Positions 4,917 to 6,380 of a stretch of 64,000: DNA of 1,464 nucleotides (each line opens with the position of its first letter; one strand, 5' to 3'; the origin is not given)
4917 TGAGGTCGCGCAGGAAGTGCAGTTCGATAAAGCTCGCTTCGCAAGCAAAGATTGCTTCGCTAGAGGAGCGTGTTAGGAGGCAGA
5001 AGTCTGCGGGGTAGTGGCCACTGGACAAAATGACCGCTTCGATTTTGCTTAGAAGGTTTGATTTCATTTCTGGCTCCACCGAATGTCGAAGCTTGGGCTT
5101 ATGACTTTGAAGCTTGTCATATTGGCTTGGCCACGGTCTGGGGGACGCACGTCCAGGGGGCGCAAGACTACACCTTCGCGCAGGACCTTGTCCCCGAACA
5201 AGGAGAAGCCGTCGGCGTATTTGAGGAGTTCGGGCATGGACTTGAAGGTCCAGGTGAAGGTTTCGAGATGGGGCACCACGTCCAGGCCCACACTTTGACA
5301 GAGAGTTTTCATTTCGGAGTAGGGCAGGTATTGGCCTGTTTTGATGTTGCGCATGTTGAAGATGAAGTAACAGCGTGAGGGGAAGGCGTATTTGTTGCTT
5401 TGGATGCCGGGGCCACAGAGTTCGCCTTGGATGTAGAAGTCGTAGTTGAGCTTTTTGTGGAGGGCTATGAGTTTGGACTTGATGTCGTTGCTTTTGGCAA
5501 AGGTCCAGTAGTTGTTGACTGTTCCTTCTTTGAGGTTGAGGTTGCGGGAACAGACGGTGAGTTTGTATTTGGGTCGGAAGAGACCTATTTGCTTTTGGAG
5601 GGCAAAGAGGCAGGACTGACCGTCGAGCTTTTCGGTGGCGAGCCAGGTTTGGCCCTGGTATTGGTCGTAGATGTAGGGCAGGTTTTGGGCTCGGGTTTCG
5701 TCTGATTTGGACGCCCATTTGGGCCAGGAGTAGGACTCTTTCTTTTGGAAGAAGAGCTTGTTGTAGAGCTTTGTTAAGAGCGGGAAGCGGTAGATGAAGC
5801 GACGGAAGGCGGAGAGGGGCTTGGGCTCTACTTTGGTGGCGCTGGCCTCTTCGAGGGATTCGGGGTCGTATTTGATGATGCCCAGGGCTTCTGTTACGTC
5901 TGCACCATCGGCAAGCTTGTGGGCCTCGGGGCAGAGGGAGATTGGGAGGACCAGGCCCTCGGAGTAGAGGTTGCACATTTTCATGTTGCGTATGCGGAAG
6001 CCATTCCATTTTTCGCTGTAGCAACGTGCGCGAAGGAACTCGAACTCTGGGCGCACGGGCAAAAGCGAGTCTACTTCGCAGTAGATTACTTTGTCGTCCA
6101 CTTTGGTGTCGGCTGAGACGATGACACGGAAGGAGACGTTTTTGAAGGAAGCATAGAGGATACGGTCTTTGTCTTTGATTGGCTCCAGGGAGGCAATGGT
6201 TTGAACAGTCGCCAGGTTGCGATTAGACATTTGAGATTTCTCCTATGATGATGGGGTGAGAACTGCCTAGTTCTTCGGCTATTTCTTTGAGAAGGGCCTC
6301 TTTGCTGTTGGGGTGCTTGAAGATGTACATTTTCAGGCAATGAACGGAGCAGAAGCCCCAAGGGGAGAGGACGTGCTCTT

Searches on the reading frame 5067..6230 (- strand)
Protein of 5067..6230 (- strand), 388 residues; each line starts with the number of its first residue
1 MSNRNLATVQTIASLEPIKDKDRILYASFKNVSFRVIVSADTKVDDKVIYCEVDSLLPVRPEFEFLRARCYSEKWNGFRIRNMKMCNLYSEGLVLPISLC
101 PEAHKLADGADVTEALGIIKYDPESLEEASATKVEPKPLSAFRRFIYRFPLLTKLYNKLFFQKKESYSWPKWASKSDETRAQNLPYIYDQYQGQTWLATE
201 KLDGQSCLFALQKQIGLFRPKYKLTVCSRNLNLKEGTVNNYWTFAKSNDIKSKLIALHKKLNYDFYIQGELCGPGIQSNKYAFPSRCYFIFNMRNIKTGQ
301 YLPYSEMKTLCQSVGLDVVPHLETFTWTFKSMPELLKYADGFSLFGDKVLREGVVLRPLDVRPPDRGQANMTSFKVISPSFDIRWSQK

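Call 88: find_homologous_proteins(query=window:5067-6230:-, max_evalue=1e-10)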
Query window:5067-6230:- (388 aa): 3531 proteins with E <= 1e-10 among 5622 candidates; the best 120 are listed.
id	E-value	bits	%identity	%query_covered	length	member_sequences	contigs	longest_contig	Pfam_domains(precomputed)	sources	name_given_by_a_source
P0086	7.9e-266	899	100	100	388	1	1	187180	PF09414.16,PF21189.4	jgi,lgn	jgi:hypothetical protein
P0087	5.6e-230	781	86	99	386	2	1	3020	PF09414.16,PF21189.4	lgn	-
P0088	7.2e-146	504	60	99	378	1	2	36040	PF09414.16,PF21189.4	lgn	-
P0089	3.9e-141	489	59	99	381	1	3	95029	PF09414.16,PF21189.4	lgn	-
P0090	5.7e-139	482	57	99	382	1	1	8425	PF09414.16,PF21189.4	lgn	-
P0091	1.2e-137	477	57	99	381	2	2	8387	PF09414.16,PF21189.4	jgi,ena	jgi:hypothetical protein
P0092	1.2e-135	471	56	99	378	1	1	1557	PF09414.16,PF21189.4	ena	-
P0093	4.3e-134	466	56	99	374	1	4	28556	PF09414.16,PF21189.4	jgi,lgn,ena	jgi:hypothetical protein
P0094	3.2e-133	463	56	99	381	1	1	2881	PF09414.16,PF21189.4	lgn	-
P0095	1.5e-129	451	56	99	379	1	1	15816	PF09414.16,PF21189.4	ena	-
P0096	4.7e-127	442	54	98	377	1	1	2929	PF09414.16,PF21189.4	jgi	jgi:hypothetical protein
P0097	5.5e-127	442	55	98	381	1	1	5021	PF09414.16,PF21189.4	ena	-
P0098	3.7e-123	430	54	98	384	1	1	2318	PF09414.16,PF21189.4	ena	-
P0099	2.1e-119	417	53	98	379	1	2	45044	PF09414.16,PF21189.4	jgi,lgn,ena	-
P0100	2.3e-117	410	53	98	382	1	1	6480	PF09414.16,PF21189.4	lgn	-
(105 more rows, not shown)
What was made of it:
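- Closest known: phiX174 / Microviridae gene A with nested genes B and K, and gene D with nested E. Different: Here the genome is large dsDNA (the window's own RNA ligase protein sits on a 187-kb contig; call 88).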

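Call 90: find_encoding_contigs(protein=P0087, flank=2000, max_places=1)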
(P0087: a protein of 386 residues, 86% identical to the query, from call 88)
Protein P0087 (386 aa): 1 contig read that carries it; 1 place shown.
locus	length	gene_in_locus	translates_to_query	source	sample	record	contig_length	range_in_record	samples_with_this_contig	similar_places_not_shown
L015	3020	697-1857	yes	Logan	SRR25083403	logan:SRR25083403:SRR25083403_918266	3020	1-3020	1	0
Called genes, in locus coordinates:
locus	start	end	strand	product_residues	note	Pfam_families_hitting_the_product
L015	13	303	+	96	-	-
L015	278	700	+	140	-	-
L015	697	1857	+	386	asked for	PF21189:PHA02142, PF09414:RNA_ligase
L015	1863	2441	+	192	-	PF25311:WDGH (weak)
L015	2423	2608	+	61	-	-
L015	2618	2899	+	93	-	-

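Call 91: find_encoding_contigs(protein=P0088, flank=2000, max_places=1)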
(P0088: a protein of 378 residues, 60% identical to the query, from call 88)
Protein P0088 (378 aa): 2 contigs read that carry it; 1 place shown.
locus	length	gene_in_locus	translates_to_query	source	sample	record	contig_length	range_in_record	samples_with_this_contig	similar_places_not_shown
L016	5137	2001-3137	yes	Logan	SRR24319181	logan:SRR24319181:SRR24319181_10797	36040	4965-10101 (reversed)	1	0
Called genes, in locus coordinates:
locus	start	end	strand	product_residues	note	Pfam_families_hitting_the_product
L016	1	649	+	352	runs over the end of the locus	PF04055:Radical_SAM (weak), PF13186:SPASM (faint)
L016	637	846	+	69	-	-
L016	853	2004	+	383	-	PF13481:AAA_25 (faint)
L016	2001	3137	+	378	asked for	PF21189:PHA02142, PF09414:RNA_ligase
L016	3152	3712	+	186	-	-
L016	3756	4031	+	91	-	-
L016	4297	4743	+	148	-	-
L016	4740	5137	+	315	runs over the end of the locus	PF13155:Toprim_2 (faint), PF13362:Toprim_3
